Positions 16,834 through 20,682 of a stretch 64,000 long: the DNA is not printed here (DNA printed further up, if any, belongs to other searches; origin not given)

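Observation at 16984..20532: Bacterial LRR receptor kinase with a non-RD (HCD) catalytic loop, echoing plant immune receptor kinases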

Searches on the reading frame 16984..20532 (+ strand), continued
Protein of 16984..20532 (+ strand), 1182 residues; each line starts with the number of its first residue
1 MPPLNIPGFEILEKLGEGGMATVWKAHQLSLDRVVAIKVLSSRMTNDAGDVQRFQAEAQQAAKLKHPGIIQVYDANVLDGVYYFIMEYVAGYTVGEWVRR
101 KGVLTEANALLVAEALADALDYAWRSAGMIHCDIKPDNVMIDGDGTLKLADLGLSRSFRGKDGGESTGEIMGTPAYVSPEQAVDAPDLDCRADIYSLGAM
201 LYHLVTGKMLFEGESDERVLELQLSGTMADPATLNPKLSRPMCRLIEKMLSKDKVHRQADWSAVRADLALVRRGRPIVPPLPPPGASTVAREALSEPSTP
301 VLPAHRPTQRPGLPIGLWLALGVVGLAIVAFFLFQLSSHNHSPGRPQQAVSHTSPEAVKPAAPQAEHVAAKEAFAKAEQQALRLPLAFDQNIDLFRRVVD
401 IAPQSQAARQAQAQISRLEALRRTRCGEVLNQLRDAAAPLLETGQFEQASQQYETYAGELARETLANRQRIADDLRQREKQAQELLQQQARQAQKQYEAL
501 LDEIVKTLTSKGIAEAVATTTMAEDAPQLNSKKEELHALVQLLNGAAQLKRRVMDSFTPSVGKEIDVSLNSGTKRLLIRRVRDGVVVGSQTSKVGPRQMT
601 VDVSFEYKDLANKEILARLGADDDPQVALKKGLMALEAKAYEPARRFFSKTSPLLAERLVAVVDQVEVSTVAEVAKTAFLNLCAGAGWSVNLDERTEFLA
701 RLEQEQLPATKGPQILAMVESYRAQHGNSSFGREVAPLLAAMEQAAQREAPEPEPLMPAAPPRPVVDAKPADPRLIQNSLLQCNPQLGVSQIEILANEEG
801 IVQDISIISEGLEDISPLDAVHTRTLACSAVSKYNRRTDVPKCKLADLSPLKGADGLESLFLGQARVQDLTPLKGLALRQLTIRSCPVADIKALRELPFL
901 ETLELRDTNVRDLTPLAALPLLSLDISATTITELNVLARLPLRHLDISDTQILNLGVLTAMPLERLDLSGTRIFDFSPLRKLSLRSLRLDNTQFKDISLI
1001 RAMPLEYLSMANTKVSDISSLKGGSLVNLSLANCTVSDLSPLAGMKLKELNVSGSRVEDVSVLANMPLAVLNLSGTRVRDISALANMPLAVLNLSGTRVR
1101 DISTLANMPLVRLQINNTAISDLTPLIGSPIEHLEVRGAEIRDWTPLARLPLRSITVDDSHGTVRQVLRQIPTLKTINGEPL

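Call 76: search_protein_families(library=pfam, proteins=[L034:1497-5159:+, L035:8897-11149:+, L041:9863-12166:+, L046:2262-4559:+, L043:9809-12031:+, L024:6154-7296:+, L028:9065-9991:+, L024:7296-9560:+, L028:2082-3806:-], max_evalue=0.001)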
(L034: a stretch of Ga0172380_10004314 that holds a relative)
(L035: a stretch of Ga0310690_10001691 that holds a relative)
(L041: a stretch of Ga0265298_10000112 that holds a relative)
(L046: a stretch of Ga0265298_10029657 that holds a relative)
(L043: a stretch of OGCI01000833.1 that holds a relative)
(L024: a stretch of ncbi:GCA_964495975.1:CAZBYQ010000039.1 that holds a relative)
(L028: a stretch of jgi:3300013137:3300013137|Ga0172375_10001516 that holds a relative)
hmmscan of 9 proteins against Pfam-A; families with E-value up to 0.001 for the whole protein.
L034:1497-5159:+ (1221 aa): 5 families
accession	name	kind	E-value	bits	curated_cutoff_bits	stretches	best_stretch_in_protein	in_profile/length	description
PF00069.31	Pkinase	-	5e-53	180.6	31.7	1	69-318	1-252/263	Protein kinase domain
PF07714.23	PK_Tyr_Ser-Thr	-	6e-31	108.1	23.1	1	70-295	2-230/258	Protein tyrosine and serine/threonine kinase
PF12799.13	LRR_4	-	4.7e-07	30.3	27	0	1077-1118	2-43/44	Leucine Rich repeats (2 copies)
PF03109.22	ABC1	-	6e-05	22.7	22.9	1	143-222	144-221/244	ABC1 atypical kinase-like domain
PF09723.15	Zn_ribbon_8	-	0.00031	21.1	34.4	1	24-51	6-34/41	Zinc ribbon domain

L035:8897-11149:+ (751 aa): 3 families
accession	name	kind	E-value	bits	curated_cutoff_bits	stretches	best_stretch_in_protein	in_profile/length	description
PF00069.31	Pkinase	-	3.1e-44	151.8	31.7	1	376-635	2-258/263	Protein kinase domain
PF07714.23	PK_Tyr_Ser-Thr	-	7e-25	88.2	23.1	1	375-610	1-235/258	Protein tyrosine and serine/threonine kinase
PF03109.22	ABC1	-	1.4e-06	28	22.9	1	451-526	146-219/244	ABC1 atypical kinase-like domain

L041:9863-12166:+ (768 aa): 4 families
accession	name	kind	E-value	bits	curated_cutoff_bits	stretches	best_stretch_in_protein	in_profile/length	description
PF00069.31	Pkinase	-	6.4e-49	167.1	31.7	1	53-298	4-253/263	Protein kinase domain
PF07714.23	PK_Tyr_Ser-Thr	-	1.3e-30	107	23.1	1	52-297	3-249/258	Protein tyrosine and serine/threonine kinase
PF17667.7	Pkinase_fungal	-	8.3e-06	25.2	24.1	1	150-235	288-378/387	Fungal protein kinase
PF03109.22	ABC1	-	0.00017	21.3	22.9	1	85-197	110-215/244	ABC1 atypical kinase-like domain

L046:2262-4559:+ (766 aa): 4 families
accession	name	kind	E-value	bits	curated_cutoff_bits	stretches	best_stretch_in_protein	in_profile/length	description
PF00069.31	Pkinase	-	3.6e-49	168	31.7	1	53-298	4-253/263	Protein kinase domain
PF07714.23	PK_Tyr_Ser-Thr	-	8.8e-31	107.6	23.1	1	52-297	3-249/258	Protein tyrosine and serine/threonine kinase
PF03109.22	ABC1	-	0.00016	21.3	22.9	1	85-197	110-215/244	ABC1 atypical kinase-like domain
PF17667.7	Pkinase_fungal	-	0.00077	18.7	24.1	1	150-235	288-378/387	Fungal protein kinase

L043:9809-12031:+ (741 aa): 2 families
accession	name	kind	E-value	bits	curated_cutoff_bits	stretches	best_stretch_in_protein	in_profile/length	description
PF00069.31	Pkinase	-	4.9e-45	154.4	31.7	1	72-321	1-252/263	Protein kinase domain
PF07714.23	PK_Tyr_Ser-Thr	-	1.2e-24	87.5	23.1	1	73-321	2-249/258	Protein tyrosine and serine/threonine kinase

L024:6154-7296:+ (381 aa): 1 family
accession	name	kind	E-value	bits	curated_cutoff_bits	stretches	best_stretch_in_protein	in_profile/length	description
PF00684.25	DnaJ_CXXCXGXG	-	0.00015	22.4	32.7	0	138-189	3-53/65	DnaJ central domain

L028:9065-9991:+ (309 aa): 2 families
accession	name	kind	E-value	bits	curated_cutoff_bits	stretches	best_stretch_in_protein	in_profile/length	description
PF00684.25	DnaJ_CXXCXGXG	-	2.9e-07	31.1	32.7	0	189-247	1-65/65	DnaJ central domain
PF25436.1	BSD2_CRD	-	1.2e-05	25.8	27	0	237-259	2-24/69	BSD2 cysteine rich domain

L024:7296-9560:+ (755 aa): 3 families
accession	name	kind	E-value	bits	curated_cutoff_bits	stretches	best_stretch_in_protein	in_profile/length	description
PF00069.31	Pkinase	-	2.1e-50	172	31.7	1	9-259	1-253/263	Protein kinase domain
PF07714.23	PK_Tyr_Ser-Thr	-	1.4e-27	97.1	23.1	1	10-257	2-248/258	Protein tyrosine and serine/threonine kinase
PF03109.22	ABC1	-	2.2e-06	27.4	22.9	1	82-160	143-219/244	ABC1 atypical kinase-like domain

L028:2082-3806:- (574 aa): 3 families
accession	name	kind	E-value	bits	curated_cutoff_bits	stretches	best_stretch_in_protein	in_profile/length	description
PF00437.27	T2SSE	-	5.9e-65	219.8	24.9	1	216-491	3-273/370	Type II/IV secretion system protein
PF00498.31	FHA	-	1.1e-15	58.2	20.7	1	26-90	1-67/67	FHA domain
PF16697.10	Yop-YscD_cpl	-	2e-10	41.2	33.2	1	16-97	9-91/94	Inner membrane component of T3SS, cytoplasmic domain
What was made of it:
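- The CpaF there has FHA (1e-15) plus T2SSE (6e-65) (call 76).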

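Call 85: find_encoding_contigs(protein=P0031, flank=10000, max_places=1)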
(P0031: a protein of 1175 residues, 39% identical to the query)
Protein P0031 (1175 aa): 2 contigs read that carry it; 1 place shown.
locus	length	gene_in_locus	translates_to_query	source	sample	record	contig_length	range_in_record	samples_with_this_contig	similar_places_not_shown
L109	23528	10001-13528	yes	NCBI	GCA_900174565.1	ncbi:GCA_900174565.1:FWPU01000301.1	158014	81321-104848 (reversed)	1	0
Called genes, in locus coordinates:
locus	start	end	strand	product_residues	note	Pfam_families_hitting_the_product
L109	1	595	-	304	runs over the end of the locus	PF00482:T2SSF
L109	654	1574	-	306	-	PF00482:T2SSF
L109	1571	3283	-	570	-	PF16697:Yop-YscD_cpl (weak), PF00498:FHA, PF00437:T2SSE, PF27713:UCP018868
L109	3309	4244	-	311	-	PF08666:SAF, PF16976:RcpC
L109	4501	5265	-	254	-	-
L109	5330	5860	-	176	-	-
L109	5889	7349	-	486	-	-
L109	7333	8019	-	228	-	PF07811:TadE (weak)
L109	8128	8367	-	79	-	-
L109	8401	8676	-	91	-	-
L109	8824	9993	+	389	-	PF00684:DnaJ_CXXCXGXG (faint)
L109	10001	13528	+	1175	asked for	PF00069:Pkinase, PF07714:PK_Tyr_Ser-Thr, PF12799:LRR_4 (weak)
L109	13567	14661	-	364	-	PF01008:IF-2B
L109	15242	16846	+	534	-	PF01645:Glu_synthase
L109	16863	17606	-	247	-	-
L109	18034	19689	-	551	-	PF00342:PGI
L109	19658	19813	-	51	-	-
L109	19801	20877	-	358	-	-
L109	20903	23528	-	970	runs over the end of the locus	PF08471:Ribonuc_red_2_N, PF02867:Ribonuc_red_lgC, PF12637:TSCPD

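Call 86: find_encoding_contigs(protein=P0116, flank=10000, max_places=1)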
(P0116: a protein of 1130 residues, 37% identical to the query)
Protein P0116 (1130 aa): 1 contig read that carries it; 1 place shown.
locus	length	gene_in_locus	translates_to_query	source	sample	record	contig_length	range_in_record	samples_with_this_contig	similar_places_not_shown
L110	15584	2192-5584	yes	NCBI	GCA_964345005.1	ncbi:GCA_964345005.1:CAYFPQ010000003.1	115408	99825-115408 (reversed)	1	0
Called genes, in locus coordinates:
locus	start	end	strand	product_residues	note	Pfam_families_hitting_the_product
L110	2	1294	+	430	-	?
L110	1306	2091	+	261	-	PF00072:Response_reg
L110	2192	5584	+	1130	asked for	PF00069:Pkinase, PF07714:PK_Tyr_Ser-Thr, PF03109:ABC1 (weak), PF12799:LRR_4 (faint)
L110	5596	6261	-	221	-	PF00160:Pro_isomerase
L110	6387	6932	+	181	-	PF13441:Gly-zipper_YMGG (weak)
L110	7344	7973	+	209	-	PF01554:MatE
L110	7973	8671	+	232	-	PF01554:MatE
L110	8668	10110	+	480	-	PF00474:SSF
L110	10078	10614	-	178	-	PF04306:DUF456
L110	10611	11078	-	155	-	-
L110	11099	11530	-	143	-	PF11969:DcpS_C, PF01230:HIT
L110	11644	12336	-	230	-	PF21842:DUF6901 (weak)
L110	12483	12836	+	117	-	PF07883:Cupin_2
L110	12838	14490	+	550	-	PF00890:FAD_binding_2, PF02910:Succ_DH_flav_C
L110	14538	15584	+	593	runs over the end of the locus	PF00515:TPR_1 (faint), PF07719:TPR_2 (faint), PF13181:TPR_8 (faint), PF13374:TPR_10 (faint), PF13414:TPR_11 (faint), PF13428:TPR_14 (faint), PF13424:TPR_12, PF14559:TPR_19, +2 more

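Call 90: find_encoding_contigs(protein=P0001, flank=10000, max_places=2)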
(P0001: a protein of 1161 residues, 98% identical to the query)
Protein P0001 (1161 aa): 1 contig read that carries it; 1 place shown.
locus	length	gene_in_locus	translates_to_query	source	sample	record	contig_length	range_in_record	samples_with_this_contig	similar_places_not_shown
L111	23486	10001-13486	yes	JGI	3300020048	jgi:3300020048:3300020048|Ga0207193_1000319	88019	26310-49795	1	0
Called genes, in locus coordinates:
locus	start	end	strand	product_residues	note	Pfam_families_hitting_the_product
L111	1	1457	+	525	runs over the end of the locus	PF01565:FAD_binding_4, PF02913:FAD-oxidase_C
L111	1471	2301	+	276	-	PF01149:Fapy_DNA_glyco, PF06831:H2TH, PF06827:zf-FPG_IleRS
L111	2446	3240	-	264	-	PF00142:Fer4_NifH, PF01656:CbiA, PF02374:ArsA_ATPase (weak), PF06564:CBP_BcsQ, PF09140:MipZ, PF10609:ParA, PF13614:AAA_31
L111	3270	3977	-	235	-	-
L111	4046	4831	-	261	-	PF13489:Methyltransf_23, PF13847:Methyltransf_31 (faint), PF08241:Methyltransf_11, PF01209:Ubie_methyltran (faint), PF08242:Methyltransf_12 (weak), PF13649:Methyltransf_25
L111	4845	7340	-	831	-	PF04230:PS_pyruv_trans, PF00535:Glycos_transf_2, PF10111:Glyco_tranf_2_2 (faint), PF13641:Glyco_tranf_2_3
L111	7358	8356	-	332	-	PF01073:3Beta_HSD, PF01370:Epimerase, PF04321:RmlD_sub_bind, PF05368:NmrA, PF13460:NAD_binding_10, PF16363:GDP_Man_Dehyd, PF07993:NAD_binding_4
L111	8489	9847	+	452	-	PF01554:MatE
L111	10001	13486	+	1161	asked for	PF00069:Pkinase, PF03109:ABC1 (faint), PF07714:PK_Tyr_Ser-Thr, PF12799:LRR_4 (faint)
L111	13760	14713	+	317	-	PF01592:NifU_N, PF04324:Fer2_BFD, PF01106:NifU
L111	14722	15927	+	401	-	PF00266:Aminotran_5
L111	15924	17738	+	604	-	PF00561:Abhydrolase_1, PF07021:MetW, PF13489:Methyltransf_23, PF08241:Methyltransf_11, PF08242:Methyltransf_12 (faint), PF13649:Methyltransf_25, PF13847:Methyltransf_31 (weak)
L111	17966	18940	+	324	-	PF00132:Hexapep (faint)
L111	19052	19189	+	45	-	PF00468:Ribosomal_L34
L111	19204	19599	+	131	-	PF00825:Ribonuclease_P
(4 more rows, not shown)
